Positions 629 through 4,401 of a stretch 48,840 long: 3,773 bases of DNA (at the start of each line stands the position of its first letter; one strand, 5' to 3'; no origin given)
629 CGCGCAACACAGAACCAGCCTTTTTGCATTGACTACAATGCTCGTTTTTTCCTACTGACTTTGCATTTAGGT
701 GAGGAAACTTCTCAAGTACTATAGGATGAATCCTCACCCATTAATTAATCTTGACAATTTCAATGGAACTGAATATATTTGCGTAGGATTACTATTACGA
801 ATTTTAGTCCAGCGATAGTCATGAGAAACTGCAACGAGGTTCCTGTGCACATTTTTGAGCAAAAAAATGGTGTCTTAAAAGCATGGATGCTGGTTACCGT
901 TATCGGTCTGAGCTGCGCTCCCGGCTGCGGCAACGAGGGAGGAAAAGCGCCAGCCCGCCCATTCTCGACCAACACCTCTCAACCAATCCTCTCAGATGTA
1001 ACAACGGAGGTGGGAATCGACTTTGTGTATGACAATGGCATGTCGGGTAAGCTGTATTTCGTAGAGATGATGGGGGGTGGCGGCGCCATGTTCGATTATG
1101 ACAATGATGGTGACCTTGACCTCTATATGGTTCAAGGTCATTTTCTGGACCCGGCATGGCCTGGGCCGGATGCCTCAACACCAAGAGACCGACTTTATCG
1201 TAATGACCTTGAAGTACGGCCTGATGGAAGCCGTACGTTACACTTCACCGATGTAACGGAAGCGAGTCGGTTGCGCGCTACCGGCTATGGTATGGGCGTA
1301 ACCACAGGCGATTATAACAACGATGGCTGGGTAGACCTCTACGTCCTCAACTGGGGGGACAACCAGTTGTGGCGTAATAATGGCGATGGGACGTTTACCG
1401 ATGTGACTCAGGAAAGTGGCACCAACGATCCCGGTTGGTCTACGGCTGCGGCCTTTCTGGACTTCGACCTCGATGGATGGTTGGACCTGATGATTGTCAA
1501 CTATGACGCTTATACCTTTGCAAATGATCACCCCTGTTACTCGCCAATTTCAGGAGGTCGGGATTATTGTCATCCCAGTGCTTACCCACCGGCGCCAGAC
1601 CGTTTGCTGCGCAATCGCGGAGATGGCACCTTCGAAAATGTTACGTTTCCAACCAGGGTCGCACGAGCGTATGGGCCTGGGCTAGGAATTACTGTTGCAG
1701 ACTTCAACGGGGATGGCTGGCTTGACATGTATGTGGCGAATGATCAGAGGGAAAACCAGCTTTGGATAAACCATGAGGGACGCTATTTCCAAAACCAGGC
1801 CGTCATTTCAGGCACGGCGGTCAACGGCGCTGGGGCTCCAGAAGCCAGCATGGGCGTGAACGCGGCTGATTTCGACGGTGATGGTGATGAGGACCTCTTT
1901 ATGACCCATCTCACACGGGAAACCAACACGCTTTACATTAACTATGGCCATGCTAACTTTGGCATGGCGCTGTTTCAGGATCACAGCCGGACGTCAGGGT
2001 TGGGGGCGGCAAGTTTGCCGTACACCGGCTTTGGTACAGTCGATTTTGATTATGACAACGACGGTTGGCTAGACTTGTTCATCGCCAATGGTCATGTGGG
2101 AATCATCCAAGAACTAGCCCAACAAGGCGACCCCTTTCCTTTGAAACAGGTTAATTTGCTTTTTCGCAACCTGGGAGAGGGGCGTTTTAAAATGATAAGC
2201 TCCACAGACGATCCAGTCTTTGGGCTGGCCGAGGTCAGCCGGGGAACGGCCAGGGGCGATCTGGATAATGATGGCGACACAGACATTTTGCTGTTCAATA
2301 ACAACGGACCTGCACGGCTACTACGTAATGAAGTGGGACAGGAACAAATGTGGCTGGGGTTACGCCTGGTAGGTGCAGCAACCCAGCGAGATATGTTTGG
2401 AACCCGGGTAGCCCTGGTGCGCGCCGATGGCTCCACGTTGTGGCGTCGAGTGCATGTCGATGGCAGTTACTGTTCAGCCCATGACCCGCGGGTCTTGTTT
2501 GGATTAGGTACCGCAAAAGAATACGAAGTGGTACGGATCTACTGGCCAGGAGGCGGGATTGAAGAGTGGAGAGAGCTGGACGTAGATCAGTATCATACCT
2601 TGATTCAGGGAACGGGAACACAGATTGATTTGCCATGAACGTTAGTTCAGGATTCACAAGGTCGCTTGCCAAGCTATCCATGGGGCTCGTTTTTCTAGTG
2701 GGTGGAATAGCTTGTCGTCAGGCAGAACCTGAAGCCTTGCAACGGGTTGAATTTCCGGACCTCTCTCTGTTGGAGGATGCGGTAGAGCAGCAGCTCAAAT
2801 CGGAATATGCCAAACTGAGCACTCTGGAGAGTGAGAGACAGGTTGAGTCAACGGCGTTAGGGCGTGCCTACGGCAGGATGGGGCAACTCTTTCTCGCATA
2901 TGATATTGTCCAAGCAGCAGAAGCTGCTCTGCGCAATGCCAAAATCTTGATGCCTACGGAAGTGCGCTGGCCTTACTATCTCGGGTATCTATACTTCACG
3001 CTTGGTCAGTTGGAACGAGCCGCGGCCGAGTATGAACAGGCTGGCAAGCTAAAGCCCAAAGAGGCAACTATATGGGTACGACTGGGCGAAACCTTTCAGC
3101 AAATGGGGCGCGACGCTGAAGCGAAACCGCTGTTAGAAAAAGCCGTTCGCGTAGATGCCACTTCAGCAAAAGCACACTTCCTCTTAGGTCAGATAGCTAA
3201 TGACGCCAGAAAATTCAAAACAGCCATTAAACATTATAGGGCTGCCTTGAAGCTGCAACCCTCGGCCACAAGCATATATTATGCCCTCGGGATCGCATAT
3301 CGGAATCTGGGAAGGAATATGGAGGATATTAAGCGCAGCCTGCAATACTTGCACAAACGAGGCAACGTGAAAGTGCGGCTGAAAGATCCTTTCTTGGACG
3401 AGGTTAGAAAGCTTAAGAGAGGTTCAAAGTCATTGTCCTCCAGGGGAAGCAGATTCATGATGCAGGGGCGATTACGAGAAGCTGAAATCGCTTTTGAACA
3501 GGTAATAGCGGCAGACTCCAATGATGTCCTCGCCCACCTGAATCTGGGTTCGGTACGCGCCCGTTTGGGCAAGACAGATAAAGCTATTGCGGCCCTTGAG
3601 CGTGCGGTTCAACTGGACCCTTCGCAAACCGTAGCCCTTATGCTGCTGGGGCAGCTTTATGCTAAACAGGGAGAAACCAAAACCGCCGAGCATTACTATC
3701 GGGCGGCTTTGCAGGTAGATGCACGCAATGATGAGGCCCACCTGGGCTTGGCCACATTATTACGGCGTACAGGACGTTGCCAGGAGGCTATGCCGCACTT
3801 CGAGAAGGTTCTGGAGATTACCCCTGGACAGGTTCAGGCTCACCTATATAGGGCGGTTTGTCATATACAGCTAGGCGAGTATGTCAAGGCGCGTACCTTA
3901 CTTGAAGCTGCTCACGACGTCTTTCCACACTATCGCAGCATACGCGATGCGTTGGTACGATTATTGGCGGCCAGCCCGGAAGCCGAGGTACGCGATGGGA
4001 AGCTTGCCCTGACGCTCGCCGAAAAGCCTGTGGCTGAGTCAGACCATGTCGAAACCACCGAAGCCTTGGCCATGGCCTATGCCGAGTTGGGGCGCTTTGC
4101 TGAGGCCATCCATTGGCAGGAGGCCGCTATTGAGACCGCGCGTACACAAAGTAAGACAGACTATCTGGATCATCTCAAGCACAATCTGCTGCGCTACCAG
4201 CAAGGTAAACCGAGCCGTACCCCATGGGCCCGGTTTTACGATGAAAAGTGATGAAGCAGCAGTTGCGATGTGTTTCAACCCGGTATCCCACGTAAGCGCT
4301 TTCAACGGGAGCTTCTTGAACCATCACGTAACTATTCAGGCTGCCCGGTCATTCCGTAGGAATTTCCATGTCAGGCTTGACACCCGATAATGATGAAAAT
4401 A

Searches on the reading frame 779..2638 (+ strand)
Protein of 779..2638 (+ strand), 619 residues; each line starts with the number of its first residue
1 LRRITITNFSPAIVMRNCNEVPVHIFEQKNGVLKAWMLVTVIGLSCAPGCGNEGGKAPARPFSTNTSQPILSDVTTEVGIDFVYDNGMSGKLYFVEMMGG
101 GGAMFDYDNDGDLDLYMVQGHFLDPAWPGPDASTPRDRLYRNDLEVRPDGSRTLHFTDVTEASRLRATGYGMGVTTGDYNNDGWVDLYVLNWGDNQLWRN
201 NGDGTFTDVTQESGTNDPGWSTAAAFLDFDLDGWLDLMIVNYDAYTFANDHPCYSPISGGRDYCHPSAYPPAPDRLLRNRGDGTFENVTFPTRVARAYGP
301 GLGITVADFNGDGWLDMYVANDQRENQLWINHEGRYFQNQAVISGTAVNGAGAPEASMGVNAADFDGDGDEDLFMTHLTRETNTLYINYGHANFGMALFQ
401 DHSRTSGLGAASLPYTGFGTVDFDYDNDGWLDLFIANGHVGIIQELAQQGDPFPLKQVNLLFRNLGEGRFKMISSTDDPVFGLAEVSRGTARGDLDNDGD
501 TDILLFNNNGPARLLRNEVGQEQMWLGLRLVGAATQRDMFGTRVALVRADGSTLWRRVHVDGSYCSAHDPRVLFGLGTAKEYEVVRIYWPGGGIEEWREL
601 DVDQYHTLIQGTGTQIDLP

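Call 27: search_protein_families(library=pfam, proteins=[window:779-2638:+], max_evalue=0.00001)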
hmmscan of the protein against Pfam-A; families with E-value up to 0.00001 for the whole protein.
window:779-2638:+ (619 aa): 3 families
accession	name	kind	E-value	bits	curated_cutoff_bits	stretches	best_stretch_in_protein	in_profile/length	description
PF13517.12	FG-GAP_3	-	2.4e-46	156.6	26.9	6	178-238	1-60/61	FG-GAP-like repeat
PF01839.29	FG-GAP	-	1.8e-14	53.7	22.1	0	303-324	4-25/37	FG-GAP repeat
PF07593.17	UnbV_ASPIC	-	1.1e-13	51.3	23.4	1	540-607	2-68/68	ASPIC and UnbV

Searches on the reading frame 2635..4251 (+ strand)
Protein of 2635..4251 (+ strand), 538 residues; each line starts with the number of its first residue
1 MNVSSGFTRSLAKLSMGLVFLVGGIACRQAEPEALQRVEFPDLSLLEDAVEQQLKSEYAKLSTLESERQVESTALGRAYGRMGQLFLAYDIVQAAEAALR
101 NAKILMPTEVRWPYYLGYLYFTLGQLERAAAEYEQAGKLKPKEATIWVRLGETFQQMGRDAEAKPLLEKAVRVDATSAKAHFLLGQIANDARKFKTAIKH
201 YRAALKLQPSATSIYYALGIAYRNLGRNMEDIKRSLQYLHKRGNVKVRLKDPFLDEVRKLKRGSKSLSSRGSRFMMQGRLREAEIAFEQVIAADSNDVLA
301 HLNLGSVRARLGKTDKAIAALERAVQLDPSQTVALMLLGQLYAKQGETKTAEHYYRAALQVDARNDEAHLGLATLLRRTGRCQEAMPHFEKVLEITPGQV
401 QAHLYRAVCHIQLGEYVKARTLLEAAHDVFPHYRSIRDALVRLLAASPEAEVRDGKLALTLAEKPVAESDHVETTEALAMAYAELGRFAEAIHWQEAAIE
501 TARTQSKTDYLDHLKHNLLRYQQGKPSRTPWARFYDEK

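Call 27: search_protein_families(library=pfam, proteins=[window:2635-4251:+], max_evalue=0.00001)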
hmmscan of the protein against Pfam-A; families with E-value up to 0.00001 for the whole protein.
window:2635-4251:+ (538 aa): 22 families
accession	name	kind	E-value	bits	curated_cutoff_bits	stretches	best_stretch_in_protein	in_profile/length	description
PF07719.23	TPR_2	-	2.6e-47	155.5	27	0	299-330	2-33/34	Tetratricopeptide repeat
PF00515.34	TPR_1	-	6.6e-45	149.6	27.8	1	299-330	2-33/34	Tetratricopeptide repeat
PF13181.12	TPR_8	-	5.1e-41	135.8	25.7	0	300-330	3-33/34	Tetratricopeptide repeat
PF13414.12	TPR_11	-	1.9e-40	136.7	26.8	3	117-158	1-42/42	TPR repeat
PF13432.12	TPR_16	-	6.6e-39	132.4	32.7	2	271-331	4-64/65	Tetratricopeptide repeat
PF13428.12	TPR_14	-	2.9e-35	117.5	23.5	0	300-341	3-44/44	Tetratricopeptide repeat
PF14559.12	TPR_19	-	2.3e-32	111.6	25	3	380-428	5-53/68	Tetratricopeptide repeat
PF13431.12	TPR_17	-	9.3e-32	107.1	24.4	0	201-230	2-31/34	Tetratricopeptide repeat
PF13424.12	TPR_12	-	9e-29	99.9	30.1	3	334-395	5-74/77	Tetratricopeptide repeat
PF23914.1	TPR_CcmH_CycH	-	7.5e-21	75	42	3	275-397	27-152/158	Cytochrome c-type biogenesis protein H TPR domain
PF12895.13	ANAPC3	-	7.6e-21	74.6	27.2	1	345-425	2-81/82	Anaphase-promoting complex, cyclosome, subunit 3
PF13174.12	TPR_6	-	2.4e-19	69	26.3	0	300-329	2-31/33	Tetratricopeptide repeat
PF13176.12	TPR_7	-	1.8e-16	59.2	27.9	0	300-328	1-29/36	Tetratricopeptide repeat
PF13374.12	TPR_10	-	5.9e-16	58.4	27.5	0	477-503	7-33/42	Tetratricopeptide repeat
PF13371.12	TPR_9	-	4.2e-15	56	35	0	276-335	7-66/73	Tetratricopeptide repeat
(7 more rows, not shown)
